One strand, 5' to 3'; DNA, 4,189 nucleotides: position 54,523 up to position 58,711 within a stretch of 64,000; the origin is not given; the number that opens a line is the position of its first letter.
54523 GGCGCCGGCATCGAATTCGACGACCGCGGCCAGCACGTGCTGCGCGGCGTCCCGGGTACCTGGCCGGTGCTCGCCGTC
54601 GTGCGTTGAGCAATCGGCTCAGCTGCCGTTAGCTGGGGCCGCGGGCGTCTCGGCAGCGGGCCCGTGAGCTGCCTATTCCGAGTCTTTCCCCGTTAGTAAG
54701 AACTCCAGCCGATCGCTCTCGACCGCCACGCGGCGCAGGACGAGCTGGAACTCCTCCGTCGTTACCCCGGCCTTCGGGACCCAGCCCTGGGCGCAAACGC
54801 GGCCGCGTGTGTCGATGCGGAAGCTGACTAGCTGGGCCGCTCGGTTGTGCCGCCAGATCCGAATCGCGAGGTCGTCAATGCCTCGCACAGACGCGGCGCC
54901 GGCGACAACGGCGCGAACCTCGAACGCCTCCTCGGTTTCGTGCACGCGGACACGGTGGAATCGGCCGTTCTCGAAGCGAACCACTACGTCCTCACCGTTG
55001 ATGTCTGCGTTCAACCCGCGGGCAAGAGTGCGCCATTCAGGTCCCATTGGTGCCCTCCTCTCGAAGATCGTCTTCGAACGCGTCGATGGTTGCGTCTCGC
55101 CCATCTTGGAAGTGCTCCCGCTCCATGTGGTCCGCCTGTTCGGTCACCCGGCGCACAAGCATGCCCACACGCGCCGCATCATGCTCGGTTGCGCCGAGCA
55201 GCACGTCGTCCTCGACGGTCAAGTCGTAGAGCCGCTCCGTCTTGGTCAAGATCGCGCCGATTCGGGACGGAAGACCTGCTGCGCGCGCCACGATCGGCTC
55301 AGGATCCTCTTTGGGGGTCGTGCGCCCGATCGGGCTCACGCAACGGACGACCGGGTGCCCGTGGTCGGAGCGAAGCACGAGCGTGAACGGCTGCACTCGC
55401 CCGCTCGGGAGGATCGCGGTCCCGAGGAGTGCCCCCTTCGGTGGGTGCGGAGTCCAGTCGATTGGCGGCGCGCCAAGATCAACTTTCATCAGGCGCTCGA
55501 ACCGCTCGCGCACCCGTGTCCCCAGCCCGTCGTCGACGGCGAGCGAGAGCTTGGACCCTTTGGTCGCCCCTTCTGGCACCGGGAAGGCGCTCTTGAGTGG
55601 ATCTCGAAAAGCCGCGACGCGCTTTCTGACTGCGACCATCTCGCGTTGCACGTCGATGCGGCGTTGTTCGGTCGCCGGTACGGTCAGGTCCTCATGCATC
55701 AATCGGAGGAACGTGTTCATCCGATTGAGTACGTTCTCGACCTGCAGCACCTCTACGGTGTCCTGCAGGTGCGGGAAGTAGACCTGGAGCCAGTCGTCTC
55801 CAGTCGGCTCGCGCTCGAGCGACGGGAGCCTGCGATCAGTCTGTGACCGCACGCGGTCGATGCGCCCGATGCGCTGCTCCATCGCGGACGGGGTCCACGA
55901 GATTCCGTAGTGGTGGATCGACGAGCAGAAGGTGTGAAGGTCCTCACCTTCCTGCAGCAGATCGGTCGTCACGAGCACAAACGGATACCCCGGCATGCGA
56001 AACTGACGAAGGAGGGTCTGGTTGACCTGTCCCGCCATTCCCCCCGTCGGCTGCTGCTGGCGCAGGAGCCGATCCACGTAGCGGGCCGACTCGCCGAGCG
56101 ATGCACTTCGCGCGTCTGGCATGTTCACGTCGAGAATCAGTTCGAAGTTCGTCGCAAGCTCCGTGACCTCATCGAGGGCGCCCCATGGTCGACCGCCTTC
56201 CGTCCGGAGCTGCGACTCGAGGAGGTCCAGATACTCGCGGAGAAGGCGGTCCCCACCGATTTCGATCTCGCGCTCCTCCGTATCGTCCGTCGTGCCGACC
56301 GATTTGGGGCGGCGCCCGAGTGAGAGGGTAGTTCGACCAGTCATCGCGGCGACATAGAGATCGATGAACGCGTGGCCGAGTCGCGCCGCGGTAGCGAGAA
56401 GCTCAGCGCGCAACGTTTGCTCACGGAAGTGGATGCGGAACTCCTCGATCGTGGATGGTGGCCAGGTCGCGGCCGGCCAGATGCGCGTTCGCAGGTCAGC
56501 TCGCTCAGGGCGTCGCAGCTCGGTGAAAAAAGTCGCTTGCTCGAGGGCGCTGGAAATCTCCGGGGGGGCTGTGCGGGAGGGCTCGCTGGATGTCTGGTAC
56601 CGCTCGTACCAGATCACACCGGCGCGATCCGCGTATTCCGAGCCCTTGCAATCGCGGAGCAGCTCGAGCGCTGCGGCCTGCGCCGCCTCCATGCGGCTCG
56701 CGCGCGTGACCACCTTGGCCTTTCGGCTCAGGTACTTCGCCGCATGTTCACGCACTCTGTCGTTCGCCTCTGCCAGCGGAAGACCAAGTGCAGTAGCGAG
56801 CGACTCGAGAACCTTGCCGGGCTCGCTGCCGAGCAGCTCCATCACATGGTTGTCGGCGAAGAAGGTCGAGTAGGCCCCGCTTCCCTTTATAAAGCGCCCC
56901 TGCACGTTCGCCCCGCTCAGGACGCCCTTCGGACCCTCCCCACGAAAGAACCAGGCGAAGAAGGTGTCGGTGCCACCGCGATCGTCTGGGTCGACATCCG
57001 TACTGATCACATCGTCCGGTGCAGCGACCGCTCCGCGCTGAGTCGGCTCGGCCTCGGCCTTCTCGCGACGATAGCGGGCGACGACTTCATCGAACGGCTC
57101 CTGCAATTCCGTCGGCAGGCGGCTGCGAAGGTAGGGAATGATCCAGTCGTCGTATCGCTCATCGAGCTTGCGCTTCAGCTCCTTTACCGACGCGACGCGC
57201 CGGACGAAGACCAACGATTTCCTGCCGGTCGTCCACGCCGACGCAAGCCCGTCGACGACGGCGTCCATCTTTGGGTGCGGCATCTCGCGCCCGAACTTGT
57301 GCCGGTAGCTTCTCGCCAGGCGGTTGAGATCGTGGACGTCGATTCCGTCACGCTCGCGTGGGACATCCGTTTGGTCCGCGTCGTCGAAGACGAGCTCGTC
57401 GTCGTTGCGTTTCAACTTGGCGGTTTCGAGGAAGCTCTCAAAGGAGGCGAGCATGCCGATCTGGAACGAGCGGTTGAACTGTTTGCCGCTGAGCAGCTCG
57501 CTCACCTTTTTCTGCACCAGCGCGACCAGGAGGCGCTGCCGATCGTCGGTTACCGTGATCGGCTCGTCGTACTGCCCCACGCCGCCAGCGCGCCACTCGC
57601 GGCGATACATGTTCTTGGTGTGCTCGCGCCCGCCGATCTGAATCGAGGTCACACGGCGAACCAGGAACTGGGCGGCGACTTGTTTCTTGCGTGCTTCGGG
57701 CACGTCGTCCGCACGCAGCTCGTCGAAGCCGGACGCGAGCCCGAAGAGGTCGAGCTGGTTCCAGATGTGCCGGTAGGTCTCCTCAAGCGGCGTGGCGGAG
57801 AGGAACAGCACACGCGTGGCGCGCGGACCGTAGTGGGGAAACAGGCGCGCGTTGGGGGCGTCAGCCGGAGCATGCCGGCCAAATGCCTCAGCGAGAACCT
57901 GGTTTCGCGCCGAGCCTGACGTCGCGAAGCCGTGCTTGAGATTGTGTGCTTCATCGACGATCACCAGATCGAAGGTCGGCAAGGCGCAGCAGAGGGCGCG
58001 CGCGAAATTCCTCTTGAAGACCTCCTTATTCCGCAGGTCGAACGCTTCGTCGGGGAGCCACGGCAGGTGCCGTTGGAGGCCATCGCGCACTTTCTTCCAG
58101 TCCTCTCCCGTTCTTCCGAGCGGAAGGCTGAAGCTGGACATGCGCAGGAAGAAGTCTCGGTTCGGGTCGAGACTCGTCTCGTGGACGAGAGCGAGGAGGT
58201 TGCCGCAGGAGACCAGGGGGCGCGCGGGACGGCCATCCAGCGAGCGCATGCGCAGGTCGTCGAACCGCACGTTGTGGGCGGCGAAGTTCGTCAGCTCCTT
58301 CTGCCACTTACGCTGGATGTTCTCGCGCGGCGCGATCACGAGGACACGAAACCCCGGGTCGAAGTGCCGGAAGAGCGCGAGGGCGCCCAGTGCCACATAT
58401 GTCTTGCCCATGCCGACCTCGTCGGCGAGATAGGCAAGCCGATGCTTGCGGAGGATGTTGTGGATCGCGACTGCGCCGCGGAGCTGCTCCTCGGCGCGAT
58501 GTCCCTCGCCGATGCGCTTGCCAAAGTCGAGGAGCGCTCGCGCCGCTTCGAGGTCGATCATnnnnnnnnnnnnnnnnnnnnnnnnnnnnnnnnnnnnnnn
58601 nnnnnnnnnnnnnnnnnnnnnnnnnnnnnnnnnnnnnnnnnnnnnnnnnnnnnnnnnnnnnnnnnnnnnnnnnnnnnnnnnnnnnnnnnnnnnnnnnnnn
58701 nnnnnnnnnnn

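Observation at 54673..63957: Six-gene, overlap-chained nuclease-helicase operon: candidate uncharacterised defence system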

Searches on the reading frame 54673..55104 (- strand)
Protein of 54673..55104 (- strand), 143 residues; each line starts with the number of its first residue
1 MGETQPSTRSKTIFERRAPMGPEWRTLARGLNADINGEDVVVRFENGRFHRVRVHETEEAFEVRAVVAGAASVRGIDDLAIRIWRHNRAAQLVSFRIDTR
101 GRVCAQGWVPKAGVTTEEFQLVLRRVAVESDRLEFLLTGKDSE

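Call 3: search_protein_families(library=pfam, proteins=[window:54673-55104:-], max_evalue=0.01)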
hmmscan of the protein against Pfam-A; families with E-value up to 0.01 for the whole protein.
window:54673-55104:- (143 aa): 0 families

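Call 4: search_protein_families(library=padloc, proteins=[window:54673-55104:-], max_evalue=0.01)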
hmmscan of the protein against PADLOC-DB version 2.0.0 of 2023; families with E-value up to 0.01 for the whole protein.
window:54673-55104:- (143 aa): 0 families

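Call 5: search_protein_families(library=ncbifam, proteins=[window:54673-55104:-], max_evalue=0.01)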
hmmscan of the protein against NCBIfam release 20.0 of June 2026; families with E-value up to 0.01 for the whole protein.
window:54673-55104:- (143 aa): 0 families

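Call 18: find_homologous_proteins(query=window:54673-55047:-)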
Query window:54673-55047:- (124 aa): 86 proteins with E <= 0.001 among 148 candidates.
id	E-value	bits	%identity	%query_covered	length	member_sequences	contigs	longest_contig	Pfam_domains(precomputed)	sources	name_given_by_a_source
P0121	7.1e-75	267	100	100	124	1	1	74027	-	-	-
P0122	1.4e-50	188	71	100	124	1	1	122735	-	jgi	jgi:hypothetical protein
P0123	2.5e-50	187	73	100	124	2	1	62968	-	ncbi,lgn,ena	-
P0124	5.6e-50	186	69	100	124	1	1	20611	-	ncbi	-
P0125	8.3e-49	183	70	100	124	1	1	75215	-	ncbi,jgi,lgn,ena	jgi:hypothetical protein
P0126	1.5e-48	182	68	100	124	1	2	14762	-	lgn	-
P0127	3.2e-48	181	69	100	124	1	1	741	-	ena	-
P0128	5.2e-48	180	68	100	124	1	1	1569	-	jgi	jgi:hypothetical protein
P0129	7.2e-48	180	69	98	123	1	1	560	-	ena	-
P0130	1.9e-47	178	68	98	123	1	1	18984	-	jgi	jgi:hypothetical protein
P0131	2.0e-47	178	67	100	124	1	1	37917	-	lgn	-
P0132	2.5e-47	178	67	98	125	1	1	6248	-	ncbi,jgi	jgi:hypothetical protein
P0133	5.8e-47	177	67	100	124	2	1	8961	-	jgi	jgi:hypothetical protein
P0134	5.9e-47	177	66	100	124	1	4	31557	-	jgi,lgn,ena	jgi:hypothetical protein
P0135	7.9e-47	176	67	97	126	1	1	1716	-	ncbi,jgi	jgi:hypothetical protein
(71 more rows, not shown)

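Call 28: predict_structure(alignment_id=A2)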
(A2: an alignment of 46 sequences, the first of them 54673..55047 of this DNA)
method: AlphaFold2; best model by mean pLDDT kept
length: 124 residues; sequences in the alignment: 46
mean_pLDDT: 92.9   pTM: 0.86
mean pLDDT of the five models: 92.9, 92.4, 92.3, 92.0, 91.7
residues with pLDDT >= 90: 109; 70-90: 12; 50-70: 2; < 50: 1
segments of 3 or more residues with pLDDT < 50: none
pLDDT, mean of each block of 10 residues (from residue 1): 81 93 93 95 97 93 93 94 97 95 96 93 79
secondary structure, 60 per line:
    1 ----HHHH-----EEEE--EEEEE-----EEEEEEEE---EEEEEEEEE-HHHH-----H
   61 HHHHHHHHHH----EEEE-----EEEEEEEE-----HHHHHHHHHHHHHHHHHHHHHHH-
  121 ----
elements in order: H5-8 E14-17 E20-24 E30-37 E41-49 H51-54 H60-70 E75-78 E84-91 H97-119

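Call 31: fold_search(model_id=the predicted structure, library=pdb)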
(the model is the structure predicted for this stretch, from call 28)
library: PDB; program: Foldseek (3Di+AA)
matches with E <= 10: 1252; with E <= 0.001: 23
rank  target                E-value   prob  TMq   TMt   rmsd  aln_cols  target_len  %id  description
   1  2plg_A                1.7e-05  1.00  0.63  0.53   4.6       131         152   16  Crystal structure of T110839 protein from Synechococcus elongatus (released 2007-05-01)
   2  3kxy_B                5.0e-05  1.00  0.59  0.56   3.8       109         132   19  Crystal Structure of the ExsC-ExsE Complex (released 2010-06-30)
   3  3kxy_D                1.3e-04  1.00  0.60  0.58   3.7       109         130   17  Crystal Structure of the ExsC-ExsE Complex (released 2010-06-30)
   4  1k3s_B                2.0e-04  1.00  0.54  0.62   3.3        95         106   17  Type III Secretion Chaperone SigE (released 2001-11-28)
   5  3kxy_A                2.3e-04  1.00  0.58  0.54   4.4       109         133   17  Crystal Structure of the ExsC-ExsE Complex (released 2010-06-30)
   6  8q8o_A                2.4e-04  1.00  0.67  0.61   8.3       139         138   14  PA14_16140 protein: the regulator of an operon involved in the biofilm formation in PA14 P. aeruginosa (released 2024-02-28)
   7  4h5b_B                2.4e-04  1.00  0.55  0.47   6.1       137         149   18  Crystal Structure of DR_1245 from Deinococcus radiodurans (released 2013-01-30)
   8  8q8o_B                2.8e-04  1.00  0.74  0.68   3.3       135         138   16  PA14_16140 protein: the regulator of an operon involved in the biofilm formation in PA14 P. aeruginosa (released 2024-02-28)
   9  3kxy_H                2.9e-04  1.00  0.60  0.58   3.8       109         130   17  Crystal Structure of the ExsC-ExsE Complex (released 2010-06-30)
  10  6vu7_D                3.3e-04  1.00  0.57  0.53   4.8       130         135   15  Crystal structure of YbjN, a putative transcription regulator from E. coli (released 2020-03-11)
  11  9uwz_A                3.7e-04  1.00  0.68  0.64   4.7       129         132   12  Crystal structure of the type III secretion chaperone VecA from Vibrio parahaemolyticus (released 2025-06-25)
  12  1k3s_A                4.2e-04  1.00  0.52  0.58   5.1       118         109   16  Type III Secretion Chaperone SigE (released 2001-11-28)
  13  3kxy_J                4.5e-04  1.00  0.60  0.59   3.7       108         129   18  Crystal Structure of the ExsC-ExsE Complex (released 2010-06-30)
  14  3kxy_F                4.8e-04  1.00  0.61  0.58   4.0       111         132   17  Crystal Structure of the ExsC-ExsE Complex (released 2010-06-30)
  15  4g6t_A                4.8e-04  1.00  0.57  0.55   4.1       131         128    8  Structure of the HopA1-SchA Chaperone-Effector Complex (released 2013-06-05)
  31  2plg_B                1.5e-03  1.00  0.61  0.53   3.8       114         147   18  Crystal structure of T110839 protein from Synechococcus elongatus (released 2007-05-01)
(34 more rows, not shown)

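Call 68: find_encoding_contigs(protein=window:54673-55047:-, flank=10000, max_places=3)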
Protein window:54673-55047:- (124 aa): no gene with exactly this product is on record in the collection.

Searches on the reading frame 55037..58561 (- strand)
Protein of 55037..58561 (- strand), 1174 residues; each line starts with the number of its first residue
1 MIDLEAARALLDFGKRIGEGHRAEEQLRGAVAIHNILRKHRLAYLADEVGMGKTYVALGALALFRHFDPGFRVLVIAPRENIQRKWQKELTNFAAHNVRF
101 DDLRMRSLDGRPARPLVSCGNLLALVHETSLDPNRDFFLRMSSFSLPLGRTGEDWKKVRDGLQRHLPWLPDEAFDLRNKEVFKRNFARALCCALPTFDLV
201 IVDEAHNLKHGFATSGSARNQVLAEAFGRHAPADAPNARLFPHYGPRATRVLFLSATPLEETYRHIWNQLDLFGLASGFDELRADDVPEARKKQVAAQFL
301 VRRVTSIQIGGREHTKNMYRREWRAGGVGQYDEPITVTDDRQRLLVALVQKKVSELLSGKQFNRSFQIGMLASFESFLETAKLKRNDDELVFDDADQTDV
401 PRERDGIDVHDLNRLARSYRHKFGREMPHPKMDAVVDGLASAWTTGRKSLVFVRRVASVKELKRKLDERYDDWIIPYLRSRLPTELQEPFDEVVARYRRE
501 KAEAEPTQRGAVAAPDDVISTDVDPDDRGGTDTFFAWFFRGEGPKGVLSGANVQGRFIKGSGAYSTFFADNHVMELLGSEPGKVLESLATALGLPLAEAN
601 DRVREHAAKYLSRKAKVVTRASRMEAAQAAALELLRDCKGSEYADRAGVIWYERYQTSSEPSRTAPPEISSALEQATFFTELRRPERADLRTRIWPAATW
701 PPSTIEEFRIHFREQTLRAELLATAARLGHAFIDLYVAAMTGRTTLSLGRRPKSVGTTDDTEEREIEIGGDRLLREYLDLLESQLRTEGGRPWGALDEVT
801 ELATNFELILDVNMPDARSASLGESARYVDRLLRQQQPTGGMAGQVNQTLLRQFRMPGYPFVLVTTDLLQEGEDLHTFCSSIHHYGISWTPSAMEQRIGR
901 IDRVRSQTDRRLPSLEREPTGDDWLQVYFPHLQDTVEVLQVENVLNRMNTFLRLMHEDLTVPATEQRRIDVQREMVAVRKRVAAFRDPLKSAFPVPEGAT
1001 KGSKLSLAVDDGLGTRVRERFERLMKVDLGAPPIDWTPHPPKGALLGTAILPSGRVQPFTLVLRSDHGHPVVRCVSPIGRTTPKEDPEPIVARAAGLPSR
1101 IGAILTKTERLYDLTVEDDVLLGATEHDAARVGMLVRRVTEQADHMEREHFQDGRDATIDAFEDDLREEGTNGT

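Call 3: search_protein_families(library=pfam, proteins=[window:55037-58561:-], max_evalue=0.01)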
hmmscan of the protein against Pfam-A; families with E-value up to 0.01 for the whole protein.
window:55037-58561:- (1174 aa): 4 families
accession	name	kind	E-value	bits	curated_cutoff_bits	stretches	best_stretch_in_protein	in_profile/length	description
PF04851.21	ResIII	-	1e-09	39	22.5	1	33-100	12-83/164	Type III restriction enzyme, res subunit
PF00271.37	Helicase_C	-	2.9e-09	37.6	23.5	1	839-904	46-109/110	Helicase conserved C-terminal domain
PF00270.35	DEAD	-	2.6e-06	27.7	26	1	32-96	7-71/167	DEAD/DEAH box helicase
PF00176.29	SNF2-rel_dom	-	9.8e-05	22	24.9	1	44-96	21-77/290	SNF2-related domain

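Call 4: search_protein_families(library=padloc, proteins=[window:55037-58561:-], max_evalue=0.01)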
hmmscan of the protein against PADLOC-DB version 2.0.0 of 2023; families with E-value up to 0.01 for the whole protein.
window:55037-58561:- (1174 aa): 31 families (the best 25 are shown)
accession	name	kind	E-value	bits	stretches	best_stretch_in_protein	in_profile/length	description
PDLC04556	PDC-M27C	-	1.7e-78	262.9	2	22-475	36-447/892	-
PDLC04554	PDC-M27C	-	8.4e-75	250.8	2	21-568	35-554/1217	-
PDLC04555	PDC-M27C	-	2.2e-26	90.7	2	843-937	487-578/656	-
PDLC03830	ZacC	-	1.1e-24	85.2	2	592-907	593-902/1019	-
PDLC02621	DrmD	-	5.7e-18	62.5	1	862-908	581-627/1040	DrmD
PDLC02843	DpdE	-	2.5e-14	50.2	2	45-92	180-226/1091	DpdE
PDLC02572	DrmA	-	1.9e-13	47.2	1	862-906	579-623/1043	DrmA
PDLC02623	DrmD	-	2.9e-13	46.5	1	838-910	555-629/1040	DrmD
PDLC02500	BrxHI|BrxHII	-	2.2e-12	44.4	1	859-906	529-575/933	BrxHI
PDLC02632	DrmD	-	2.4e-11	40.9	1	862-907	582-627/662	DrmD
PDLC02619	DrmD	-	1.2e-09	34.9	1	862-909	492-538/872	DrmD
PDLC02504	BrxHI|BrxHII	-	2.5e-08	30.3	1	858-937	535-611/971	BrxHII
PDLC02193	PLD_Helicase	-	3.6e-08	30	1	862-905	756-798/905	-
PDLC02840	DpdE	-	6.5e-08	29.3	1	862-904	612-654/1091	DpdE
PDLC02633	DrmD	-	1.5e-07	27.8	1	862-905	586-629/839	DrmD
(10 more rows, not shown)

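Call 5: search_protein_families(library=ncbifam, proteins=[window:55037-58561:-], max_evalue=0.01)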
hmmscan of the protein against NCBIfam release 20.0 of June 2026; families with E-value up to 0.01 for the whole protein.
window:55037-58561:- (1174 aa): 6 families
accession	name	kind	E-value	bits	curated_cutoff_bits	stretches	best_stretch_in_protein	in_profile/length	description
NF038317.1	DISARM_DrmD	equivalog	3.7e-20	71.9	610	2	840-908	541-612/1021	DISARM system SNF2-like helicase DrmD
NF041062.1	DpdE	equivalog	6.2e-18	64.2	500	2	847-912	583-648/1048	protein DpdE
NF042964.1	phospholipD_antiphage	equivalog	2.3e-11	42.8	1100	2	34-92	244-299/895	phospholipase D-like domain-containing anti-phage protein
NF038318.1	DISARM_DrmD_b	equivalog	9.5e-09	33.9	950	1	862-909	489-535/868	DISARM system SNF2-like helicase DrmD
NF003426.0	PRK04914.1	equivalog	2e-07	29.6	576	0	43-108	173-238/959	RNA polymerase-associated protein RapA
TIGR04095.1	dnd_restrict_1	equivalog_domain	0.0039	16.2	600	0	48-99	32-83/451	DNA phosphorothioation system restriction enzyme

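Call 41: search_solved_structures(query=window:55037-58561:-, max_evalue=0.01)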
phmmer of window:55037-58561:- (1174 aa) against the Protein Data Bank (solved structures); distinct sequences matched with E-value up to 0.01: 5.
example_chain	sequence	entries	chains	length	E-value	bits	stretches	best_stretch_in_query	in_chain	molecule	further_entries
8so8_A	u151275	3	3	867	2.2e-05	25.6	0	33-105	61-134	RNA polymerase-associated protein RapA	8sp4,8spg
6bog_A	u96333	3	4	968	3.1e-05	25.1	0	33-105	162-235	RNA polymerase-associated protein RapA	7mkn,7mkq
7m8e_F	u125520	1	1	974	3.2e-05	25.1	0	33-105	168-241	RNA polymerase-associated protein RapA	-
4s20_K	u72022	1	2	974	3.2e-05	25.1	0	33-105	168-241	RNA polymerase-associated protein RapA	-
8t0l_F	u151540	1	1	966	0.0002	22.4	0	33-105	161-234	RNA polymerase-associated protein RapA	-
